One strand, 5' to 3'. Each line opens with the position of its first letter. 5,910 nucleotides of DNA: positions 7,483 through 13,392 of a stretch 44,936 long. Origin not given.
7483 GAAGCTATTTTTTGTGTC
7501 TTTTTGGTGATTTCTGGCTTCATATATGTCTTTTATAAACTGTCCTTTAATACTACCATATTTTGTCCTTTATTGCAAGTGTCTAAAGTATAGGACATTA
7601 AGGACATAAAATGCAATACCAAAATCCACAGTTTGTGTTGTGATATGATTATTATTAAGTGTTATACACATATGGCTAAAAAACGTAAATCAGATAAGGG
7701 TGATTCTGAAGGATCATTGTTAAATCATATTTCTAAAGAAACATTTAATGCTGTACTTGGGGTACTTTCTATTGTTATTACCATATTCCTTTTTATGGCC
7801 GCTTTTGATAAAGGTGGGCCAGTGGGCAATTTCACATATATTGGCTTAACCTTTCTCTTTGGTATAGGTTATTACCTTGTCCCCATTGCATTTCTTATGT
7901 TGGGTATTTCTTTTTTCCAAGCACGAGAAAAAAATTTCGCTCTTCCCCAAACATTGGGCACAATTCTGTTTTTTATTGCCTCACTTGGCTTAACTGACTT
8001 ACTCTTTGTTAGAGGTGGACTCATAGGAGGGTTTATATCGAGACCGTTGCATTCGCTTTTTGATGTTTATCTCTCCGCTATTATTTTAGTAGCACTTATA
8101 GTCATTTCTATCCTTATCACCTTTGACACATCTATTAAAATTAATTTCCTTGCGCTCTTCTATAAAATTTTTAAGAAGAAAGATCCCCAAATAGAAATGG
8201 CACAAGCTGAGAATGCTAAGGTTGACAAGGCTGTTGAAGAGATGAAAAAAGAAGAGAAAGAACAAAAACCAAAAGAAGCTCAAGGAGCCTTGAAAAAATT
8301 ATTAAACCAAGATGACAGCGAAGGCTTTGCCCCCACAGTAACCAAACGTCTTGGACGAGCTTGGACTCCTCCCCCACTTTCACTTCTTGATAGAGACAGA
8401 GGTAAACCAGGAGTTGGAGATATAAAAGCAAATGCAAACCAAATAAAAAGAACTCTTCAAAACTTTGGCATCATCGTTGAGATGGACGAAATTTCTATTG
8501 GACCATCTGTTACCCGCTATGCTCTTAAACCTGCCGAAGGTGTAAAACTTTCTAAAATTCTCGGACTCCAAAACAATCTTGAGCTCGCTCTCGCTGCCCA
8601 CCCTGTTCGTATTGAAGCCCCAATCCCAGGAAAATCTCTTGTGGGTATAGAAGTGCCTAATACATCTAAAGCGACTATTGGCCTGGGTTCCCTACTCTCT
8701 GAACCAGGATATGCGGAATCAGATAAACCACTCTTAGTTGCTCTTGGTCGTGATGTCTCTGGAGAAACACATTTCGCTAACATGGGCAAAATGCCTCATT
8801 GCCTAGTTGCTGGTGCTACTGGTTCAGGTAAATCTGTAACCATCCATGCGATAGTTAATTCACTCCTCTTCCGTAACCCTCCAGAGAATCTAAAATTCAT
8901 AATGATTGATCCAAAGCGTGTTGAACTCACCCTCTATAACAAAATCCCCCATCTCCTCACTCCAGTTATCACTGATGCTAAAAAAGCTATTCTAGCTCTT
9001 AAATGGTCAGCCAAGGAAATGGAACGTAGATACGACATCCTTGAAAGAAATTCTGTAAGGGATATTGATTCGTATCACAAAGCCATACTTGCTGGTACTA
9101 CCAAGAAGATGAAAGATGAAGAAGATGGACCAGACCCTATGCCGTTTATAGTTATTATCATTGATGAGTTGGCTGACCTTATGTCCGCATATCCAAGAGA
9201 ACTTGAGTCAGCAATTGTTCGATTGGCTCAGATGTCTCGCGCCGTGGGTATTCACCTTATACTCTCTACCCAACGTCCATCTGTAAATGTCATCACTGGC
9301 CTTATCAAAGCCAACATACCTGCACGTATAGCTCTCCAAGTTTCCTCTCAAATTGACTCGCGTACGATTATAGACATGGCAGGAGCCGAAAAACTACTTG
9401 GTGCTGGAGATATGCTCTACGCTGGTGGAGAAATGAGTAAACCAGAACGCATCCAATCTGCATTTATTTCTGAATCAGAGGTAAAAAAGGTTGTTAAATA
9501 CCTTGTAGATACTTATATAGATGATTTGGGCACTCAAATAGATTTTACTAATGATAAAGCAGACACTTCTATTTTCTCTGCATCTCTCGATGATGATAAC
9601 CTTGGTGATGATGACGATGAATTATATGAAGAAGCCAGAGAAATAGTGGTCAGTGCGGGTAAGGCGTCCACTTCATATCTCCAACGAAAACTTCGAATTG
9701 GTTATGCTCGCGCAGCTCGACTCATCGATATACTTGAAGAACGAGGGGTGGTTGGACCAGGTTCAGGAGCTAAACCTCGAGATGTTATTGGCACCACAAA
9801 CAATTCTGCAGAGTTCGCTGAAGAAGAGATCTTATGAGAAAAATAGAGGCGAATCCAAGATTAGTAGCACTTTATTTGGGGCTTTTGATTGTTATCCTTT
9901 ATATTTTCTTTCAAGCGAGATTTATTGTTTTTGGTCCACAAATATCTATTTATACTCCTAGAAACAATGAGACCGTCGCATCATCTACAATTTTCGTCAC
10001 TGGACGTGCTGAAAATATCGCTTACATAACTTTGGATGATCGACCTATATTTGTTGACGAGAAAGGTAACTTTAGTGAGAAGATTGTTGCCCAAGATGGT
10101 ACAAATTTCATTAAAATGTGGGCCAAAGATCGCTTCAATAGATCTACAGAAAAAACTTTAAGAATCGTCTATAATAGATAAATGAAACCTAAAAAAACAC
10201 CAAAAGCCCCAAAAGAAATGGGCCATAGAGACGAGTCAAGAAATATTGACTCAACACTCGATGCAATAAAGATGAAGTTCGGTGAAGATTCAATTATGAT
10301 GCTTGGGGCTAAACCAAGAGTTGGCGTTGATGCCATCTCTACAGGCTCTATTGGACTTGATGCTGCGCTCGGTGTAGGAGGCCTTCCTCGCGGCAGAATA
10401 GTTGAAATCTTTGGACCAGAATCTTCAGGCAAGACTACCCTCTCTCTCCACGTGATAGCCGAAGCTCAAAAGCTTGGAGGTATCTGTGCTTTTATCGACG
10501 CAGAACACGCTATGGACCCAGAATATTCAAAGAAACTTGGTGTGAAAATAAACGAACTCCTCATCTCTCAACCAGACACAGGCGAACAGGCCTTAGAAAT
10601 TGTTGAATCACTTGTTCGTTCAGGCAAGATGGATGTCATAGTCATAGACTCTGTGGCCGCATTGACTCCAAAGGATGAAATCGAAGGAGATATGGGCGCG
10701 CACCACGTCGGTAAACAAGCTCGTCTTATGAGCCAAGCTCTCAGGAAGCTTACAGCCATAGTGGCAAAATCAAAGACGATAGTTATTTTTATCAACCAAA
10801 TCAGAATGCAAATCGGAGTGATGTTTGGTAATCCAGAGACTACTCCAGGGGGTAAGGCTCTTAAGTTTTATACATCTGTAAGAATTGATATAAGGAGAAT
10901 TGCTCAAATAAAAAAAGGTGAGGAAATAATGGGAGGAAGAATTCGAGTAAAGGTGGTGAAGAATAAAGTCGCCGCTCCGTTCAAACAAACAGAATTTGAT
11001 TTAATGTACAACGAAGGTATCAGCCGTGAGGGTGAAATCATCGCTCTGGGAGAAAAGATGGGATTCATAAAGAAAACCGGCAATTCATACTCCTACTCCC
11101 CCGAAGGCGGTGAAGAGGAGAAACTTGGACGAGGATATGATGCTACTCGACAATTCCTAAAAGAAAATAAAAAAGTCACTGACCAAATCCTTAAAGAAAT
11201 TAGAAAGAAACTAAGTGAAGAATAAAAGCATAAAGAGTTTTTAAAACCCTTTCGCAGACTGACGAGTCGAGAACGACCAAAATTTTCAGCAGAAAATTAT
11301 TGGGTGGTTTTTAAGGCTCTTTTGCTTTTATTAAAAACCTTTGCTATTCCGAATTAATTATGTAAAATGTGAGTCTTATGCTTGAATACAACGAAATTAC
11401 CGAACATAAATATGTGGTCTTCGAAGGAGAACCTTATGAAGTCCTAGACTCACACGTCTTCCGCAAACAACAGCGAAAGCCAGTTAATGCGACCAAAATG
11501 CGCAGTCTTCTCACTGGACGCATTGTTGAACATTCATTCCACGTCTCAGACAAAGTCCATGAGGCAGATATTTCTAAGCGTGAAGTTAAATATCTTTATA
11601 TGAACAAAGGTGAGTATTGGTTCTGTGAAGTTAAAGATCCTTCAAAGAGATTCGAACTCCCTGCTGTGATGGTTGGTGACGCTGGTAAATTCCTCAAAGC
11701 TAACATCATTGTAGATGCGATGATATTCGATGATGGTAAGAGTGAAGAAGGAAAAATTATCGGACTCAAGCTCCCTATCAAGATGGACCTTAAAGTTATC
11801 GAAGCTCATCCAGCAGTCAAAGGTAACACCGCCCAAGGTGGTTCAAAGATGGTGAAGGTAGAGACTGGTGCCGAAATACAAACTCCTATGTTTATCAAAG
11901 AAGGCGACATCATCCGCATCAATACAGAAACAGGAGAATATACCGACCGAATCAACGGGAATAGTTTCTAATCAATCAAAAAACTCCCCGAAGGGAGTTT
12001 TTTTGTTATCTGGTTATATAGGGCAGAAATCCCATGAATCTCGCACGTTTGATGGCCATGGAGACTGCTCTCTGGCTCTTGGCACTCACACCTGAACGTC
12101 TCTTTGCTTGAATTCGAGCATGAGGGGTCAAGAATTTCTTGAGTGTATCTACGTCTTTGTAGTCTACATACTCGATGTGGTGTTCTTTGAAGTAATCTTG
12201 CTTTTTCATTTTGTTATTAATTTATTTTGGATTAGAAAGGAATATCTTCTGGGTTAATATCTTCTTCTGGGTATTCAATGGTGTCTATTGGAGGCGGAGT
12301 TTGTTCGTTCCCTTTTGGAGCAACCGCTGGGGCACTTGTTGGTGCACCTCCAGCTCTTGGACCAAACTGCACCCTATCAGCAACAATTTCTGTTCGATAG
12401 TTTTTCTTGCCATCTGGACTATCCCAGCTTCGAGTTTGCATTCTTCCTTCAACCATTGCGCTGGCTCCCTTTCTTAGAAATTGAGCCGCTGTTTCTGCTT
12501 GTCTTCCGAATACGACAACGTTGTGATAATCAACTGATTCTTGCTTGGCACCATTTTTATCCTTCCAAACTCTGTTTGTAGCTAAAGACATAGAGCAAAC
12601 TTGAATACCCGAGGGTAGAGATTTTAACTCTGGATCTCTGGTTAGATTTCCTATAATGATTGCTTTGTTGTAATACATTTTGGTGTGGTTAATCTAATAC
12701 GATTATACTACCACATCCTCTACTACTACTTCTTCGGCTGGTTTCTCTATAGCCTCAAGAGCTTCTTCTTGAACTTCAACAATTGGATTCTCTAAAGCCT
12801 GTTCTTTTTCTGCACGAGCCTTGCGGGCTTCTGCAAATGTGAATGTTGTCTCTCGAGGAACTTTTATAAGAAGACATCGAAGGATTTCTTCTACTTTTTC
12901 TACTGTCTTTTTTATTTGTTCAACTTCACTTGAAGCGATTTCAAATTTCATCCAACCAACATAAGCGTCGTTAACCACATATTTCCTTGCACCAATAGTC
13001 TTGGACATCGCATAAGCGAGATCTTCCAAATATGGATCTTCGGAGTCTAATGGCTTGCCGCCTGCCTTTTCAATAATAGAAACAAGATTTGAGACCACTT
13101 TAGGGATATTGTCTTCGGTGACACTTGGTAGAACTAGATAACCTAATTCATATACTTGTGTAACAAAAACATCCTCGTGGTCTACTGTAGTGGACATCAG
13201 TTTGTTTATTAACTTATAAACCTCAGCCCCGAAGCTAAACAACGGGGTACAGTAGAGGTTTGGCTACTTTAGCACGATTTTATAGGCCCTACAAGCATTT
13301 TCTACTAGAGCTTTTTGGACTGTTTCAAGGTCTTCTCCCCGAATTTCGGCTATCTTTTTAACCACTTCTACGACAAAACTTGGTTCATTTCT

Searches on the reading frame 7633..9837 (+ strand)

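Call 71: search_protein_families(library=pfam, proteins=[window:7633-9837:+], max_evalue=0.0001)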
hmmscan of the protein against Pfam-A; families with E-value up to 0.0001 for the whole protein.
window:7633-9837:+ (734 aa): 5 families
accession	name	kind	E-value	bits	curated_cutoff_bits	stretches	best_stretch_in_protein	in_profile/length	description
PF01580.24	FtsK_SpoIIIE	-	1.6e-56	191.6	24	1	362-551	13-221/221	FtsK/SpoIIIE family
PF09397.16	FtsK_gamma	-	1.8e-27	95.3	30.6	1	660-719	2-61/63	Ftsk gamma domain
PF17854.6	FtsK_alpha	-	2.9e-26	92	22.9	1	247-343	2-101/101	FtsK alpha domain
PF13491.11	FtsK_4TM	-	5.9e-08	33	23.1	1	61-168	47-163/171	4TM region of DNA translocase FtsK/SpoIIIE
PF01935.23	DUF87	-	1.8e-05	25.4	23.2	0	388-428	24-61/220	Helicase HerA, central domain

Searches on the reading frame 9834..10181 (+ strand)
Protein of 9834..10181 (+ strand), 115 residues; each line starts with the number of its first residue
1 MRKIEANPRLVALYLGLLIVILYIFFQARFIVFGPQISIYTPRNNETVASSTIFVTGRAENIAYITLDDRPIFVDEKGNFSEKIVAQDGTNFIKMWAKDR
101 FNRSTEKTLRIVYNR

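Call 71: search_protein_families(library=pfam, proteins=[window:9834-10181:+], max_evalue=0.0001)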
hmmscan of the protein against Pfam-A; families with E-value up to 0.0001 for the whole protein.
window:9834-10181:+ (115 aa): 1 family
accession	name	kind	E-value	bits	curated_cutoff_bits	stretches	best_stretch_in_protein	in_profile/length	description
PF09136.16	Glucodextran_B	-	3.5e-09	36.9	27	1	35-113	1-81/83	Glucodextranase, domain B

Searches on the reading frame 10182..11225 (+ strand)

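Call 71: search_protein_families(library=pfam, proteins=[window:10182-11225:+], max_evalue=0.0001)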
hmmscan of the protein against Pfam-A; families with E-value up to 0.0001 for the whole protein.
window:10182-11225:+ (347 aa): 5 families
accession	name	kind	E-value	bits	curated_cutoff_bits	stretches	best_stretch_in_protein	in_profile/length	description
PF00154.27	RecA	-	1.8e-135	450.9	27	1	21-281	2-262/262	recA bacterial DNA recombination protein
PF21096.2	RecA_C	-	1.2e-12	48.1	27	1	284-344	1-56/57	RecA C-terminal domain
PF08423.17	Rad51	-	3.7e-10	39.9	22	1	50-239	6-211/244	Rad51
PF06745.19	ATPase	-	2e-08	34.4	26.6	1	53-112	2-61/231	KaiC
PF01637.24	ATPase_2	-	9.2e-06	26.1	33.2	1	72-209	21-121/225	ATPase domain predominantly from Archaea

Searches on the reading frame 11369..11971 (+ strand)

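Call 71: search_protein_families(library=pfam, proteins=[window:11369-11971:+], max_evalue=0.0001)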
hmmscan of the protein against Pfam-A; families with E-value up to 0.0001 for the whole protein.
window:11369-11971:+ (200 aa): 3 families
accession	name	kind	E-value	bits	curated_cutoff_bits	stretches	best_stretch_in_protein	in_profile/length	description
PF09285.17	Elong-fact-P_C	-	3.1e-23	81.7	25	1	140-194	2-56/56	Elongation factor P, C-terminal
PF08207.18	EFP_N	-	2.2e-07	31.2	23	1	15-63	10-58/58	Elongation factor P (EF-P) KOW-like domain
PF01132.26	EFP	-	7.2e-05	23.1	27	0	71-122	1-51/54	Elongation factor P (EF-P) OB domain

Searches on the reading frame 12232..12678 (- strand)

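Call 71: search_protein_families(library=pfam, proteins=[window:12232-12678:-], max_evalue=0.0001)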
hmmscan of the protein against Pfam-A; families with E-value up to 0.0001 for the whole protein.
window:12232-12678:- (148 aa): 1 family
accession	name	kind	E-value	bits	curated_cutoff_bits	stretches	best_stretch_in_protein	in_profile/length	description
PF00436.31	SSB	-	9.5e-38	128.9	26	1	4-105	2-103/104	Single-strand binding protein family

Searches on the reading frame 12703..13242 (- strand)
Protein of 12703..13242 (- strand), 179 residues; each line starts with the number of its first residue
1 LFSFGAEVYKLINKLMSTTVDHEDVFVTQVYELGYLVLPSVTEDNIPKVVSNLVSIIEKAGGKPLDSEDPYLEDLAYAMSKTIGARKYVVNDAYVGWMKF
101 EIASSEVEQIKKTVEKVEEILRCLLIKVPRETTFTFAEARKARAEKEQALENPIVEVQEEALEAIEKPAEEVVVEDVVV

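Call 71: search_protein_families(library=pfam, proteins=[window:12703-13242:-], max_evalue=0.0001)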
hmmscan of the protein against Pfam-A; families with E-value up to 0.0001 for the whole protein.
window:12703-13242:- (179 aa): 1 family
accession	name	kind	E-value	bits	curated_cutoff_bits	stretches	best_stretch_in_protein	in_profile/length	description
PF01250.22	Ribosomal_S6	-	8.7e-11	42.3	27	1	31-127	2-90/90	Ribosomal protein S6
